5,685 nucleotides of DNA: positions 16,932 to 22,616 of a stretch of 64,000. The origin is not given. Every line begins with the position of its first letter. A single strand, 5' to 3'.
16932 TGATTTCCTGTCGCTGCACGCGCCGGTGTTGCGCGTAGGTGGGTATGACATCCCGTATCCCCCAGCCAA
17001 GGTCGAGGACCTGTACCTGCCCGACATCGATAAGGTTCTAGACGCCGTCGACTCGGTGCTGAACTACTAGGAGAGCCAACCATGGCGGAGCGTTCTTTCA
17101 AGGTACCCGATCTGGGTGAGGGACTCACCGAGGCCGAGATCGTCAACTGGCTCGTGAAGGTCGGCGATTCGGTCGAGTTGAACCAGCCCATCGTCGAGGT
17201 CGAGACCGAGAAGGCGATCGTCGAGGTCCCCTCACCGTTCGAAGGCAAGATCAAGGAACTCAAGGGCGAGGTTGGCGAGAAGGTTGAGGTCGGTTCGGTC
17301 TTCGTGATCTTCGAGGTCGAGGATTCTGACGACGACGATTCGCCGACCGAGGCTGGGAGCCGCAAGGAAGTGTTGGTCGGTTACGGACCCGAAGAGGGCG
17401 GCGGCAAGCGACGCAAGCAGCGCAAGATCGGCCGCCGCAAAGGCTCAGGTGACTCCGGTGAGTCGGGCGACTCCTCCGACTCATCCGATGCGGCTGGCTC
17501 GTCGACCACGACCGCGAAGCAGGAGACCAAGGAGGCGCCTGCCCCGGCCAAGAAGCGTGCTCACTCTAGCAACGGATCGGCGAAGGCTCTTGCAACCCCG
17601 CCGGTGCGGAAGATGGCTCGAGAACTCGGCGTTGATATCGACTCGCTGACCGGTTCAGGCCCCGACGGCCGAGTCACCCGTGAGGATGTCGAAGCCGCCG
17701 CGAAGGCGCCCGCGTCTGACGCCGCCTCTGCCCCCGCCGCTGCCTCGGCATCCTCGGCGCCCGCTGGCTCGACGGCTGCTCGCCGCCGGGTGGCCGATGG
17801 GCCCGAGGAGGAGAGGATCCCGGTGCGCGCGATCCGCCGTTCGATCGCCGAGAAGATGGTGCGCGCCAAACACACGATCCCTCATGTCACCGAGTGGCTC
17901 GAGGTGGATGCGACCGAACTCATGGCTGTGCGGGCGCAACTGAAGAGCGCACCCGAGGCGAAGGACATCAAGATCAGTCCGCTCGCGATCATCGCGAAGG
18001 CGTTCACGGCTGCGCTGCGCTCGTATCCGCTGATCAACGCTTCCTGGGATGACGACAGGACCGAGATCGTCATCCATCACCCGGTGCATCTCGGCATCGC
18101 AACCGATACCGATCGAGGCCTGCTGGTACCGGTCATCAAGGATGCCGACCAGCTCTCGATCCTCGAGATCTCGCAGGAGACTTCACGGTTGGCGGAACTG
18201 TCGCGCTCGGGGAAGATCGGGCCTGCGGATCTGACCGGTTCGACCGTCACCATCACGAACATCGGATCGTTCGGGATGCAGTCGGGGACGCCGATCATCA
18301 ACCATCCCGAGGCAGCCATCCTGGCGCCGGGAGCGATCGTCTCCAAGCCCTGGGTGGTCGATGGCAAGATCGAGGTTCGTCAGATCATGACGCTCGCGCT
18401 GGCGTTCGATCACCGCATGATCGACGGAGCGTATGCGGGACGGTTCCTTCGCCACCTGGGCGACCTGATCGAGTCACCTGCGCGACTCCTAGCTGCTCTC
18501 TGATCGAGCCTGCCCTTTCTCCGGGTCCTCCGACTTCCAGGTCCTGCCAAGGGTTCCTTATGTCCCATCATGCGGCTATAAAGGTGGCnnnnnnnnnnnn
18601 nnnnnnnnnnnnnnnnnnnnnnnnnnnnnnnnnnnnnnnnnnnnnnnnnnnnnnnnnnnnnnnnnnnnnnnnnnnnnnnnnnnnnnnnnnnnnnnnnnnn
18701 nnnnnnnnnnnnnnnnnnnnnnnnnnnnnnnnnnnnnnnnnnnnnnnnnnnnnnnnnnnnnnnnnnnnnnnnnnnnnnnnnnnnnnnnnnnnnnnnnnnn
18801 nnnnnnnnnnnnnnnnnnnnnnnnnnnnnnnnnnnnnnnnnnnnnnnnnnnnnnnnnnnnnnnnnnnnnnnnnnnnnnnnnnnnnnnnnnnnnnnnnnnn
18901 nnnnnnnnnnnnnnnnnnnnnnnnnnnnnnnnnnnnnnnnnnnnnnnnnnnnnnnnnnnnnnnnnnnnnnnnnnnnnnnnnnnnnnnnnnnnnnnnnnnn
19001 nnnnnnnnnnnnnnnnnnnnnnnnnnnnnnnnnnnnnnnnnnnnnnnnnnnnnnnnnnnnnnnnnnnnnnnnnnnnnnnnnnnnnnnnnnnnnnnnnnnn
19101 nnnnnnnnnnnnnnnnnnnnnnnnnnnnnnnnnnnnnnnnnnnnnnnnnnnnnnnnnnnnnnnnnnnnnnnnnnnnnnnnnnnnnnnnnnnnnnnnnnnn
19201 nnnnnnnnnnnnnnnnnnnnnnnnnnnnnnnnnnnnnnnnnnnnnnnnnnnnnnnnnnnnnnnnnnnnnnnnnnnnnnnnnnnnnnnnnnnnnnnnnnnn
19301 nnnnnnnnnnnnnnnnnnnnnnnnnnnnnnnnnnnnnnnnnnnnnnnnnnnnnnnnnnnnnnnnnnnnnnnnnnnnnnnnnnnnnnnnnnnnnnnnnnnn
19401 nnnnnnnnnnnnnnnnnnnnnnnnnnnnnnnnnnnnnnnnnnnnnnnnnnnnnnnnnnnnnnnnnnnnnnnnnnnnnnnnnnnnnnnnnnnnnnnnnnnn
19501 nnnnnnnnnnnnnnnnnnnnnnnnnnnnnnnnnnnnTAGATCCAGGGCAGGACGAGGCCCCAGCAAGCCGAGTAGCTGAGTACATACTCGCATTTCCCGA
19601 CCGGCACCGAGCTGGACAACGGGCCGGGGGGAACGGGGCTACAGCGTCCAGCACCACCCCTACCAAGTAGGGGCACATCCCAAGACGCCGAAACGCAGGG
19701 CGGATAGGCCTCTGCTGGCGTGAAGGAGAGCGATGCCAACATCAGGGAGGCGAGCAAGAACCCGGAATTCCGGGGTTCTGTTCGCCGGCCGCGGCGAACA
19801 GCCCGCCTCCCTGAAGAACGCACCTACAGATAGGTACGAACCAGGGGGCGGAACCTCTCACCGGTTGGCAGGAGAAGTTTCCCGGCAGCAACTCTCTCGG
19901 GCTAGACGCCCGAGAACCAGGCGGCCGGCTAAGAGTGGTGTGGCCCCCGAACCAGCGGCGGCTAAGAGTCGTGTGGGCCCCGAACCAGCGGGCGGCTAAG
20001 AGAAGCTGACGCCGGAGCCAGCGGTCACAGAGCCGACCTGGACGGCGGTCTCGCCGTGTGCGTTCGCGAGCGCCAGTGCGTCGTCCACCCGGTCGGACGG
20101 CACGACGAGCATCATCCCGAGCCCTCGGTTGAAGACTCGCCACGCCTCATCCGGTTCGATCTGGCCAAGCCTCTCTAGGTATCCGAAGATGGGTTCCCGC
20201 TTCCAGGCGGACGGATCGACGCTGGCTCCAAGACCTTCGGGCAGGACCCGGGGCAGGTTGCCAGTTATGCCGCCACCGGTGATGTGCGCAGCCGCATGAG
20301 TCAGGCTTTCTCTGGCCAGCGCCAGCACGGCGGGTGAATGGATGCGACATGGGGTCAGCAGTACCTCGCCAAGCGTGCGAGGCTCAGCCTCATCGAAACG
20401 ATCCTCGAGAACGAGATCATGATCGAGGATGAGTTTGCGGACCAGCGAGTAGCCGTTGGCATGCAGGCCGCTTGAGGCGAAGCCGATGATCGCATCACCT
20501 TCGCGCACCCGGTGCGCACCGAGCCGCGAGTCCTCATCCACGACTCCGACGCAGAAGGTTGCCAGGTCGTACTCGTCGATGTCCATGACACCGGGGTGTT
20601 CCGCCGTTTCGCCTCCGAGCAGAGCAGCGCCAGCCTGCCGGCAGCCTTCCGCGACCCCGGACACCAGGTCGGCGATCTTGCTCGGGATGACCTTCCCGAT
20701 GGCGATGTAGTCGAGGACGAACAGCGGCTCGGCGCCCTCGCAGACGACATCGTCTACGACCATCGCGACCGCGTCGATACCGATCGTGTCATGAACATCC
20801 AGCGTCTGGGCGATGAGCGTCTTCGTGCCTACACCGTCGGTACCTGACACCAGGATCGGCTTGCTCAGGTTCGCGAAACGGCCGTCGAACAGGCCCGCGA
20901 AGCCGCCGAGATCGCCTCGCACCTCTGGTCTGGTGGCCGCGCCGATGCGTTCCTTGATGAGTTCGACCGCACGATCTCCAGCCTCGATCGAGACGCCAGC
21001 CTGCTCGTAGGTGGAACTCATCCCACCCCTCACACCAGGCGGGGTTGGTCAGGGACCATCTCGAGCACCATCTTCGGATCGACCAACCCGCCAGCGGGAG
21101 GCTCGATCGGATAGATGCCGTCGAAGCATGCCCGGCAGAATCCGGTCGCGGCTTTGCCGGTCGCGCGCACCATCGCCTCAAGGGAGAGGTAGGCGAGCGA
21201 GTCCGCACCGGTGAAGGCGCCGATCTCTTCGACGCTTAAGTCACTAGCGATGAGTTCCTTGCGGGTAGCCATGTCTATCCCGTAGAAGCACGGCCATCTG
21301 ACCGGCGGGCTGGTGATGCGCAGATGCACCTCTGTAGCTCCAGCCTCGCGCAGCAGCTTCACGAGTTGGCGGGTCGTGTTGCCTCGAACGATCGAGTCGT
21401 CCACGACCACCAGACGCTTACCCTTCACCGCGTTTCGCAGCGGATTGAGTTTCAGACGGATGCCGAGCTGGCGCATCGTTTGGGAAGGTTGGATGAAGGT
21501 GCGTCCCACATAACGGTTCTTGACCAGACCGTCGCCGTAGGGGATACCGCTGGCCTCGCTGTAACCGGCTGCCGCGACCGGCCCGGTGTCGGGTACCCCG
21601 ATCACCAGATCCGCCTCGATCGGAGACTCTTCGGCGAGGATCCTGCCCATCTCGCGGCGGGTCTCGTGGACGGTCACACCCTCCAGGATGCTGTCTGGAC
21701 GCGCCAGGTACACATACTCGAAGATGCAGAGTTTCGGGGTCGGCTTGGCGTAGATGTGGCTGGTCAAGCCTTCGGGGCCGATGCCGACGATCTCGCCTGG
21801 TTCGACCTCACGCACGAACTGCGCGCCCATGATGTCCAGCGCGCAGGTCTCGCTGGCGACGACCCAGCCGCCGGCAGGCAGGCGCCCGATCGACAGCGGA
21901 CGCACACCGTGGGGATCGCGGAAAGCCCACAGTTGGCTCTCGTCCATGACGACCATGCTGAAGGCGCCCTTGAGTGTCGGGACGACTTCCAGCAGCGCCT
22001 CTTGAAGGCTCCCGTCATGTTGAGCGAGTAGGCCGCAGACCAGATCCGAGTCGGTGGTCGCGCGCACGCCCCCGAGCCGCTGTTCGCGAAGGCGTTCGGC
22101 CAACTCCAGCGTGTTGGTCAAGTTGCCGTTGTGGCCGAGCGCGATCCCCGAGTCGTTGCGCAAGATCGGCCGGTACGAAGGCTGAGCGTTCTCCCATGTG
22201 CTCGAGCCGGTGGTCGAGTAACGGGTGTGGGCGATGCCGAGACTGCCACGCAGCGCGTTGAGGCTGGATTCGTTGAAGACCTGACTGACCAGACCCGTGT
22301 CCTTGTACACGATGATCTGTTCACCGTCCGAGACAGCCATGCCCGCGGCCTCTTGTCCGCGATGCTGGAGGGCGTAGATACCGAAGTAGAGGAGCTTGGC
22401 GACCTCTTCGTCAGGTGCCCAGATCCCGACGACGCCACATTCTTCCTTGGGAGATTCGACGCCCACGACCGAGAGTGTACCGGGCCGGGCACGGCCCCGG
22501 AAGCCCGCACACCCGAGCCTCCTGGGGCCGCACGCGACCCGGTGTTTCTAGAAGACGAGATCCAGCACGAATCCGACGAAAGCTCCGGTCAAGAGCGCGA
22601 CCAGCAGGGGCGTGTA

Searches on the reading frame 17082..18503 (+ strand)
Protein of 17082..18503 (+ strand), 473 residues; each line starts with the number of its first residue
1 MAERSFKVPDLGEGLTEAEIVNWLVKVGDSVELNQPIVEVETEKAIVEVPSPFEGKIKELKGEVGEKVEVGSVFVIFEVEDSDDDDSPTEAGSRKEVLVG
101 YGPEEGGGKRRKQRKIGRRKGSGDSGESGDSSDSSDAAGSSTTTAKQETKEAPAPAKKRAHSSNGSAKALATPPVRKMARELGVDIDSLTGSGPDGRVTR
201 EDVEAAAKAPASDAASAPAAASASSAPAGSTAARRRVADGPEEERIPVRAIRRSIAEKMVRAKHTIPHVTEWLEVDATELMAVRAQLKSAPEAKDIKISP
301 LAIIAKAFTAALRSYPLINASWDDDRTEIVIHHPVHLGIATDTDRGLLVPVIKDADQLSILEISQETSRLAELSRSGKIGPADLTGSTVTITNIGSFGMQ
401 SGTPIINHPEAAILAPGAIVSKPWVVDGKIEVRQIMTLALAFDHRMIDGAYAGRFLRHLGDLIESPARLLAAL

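Call 91: search_protein_families(library=pfam, proteins=[window:17082-18503:+], max_evalue=0.00001)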
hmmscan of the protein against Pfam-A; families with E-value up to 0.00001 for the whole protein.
window:17082-18503:+ (473 aa): 3 families
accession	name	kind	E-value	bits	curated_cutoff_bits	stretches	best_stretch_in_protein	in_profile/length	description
PF00198.28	2-oxoacid_dh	-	8.8e-88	294.1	23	1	242-470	3-231/232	2-oxoacid dehydrogenases acyltransferase (catalytic domain)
PF00364.28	Biotin_lipoyl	-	3.8e-21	75.1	22.1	1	6-75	3-71/73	Biotin-requiring enzyme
PF02817.22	E3_binding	-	2.1e-17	63.5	23.7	1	170-204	2-36/36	e3 binding domain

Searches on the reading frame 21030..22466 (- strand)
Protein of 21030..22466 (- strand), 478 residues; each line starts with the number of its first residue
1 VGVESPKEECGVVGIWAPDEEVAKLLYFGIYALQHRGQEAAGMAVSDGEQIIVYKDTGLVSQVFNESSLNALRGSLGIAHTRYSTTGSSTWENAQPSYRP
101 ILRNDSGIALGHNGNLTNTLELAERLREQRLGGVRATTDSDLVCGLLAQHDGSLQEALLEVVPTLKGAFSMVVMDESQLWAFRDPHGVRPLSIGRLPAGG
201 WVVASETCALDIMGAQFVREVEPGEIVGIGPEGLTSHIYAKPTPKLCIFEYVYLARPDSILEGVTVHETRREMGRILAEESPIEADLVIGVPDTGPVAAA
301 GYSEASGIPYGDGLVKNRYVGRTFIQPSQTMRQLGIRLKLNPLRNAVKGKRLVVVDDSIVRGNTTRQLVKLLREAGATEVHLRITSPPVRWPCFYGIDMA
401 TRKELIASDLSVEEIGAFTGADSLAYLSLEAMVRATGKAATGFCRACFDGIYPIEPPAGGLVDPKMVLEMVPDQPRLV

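Call 91: search_protein_families(library=pfam, proteins=[window:21030-22466:-], max_evalue=0.00001)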
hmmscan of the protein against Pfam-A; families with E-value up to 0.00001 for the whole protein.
window:21030-22466:- (478 aa): 3 families
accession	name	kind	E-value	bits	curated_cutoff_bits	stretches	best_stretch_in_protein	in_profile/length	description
PF13522.11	GATase_6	-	1.3e-14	54.8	27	1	73-206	9-130/130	Glutamine amidotransferase domain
PF13537.11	GATase_7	-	1.7e-14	54.3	25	1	97-210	12-121/123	Glutamine amidotransferase domain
PF00156.33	Pribosyltran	-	2.5e-07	30.6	26.3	1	281-382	26-120/158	Phosphoribosyl transferase domain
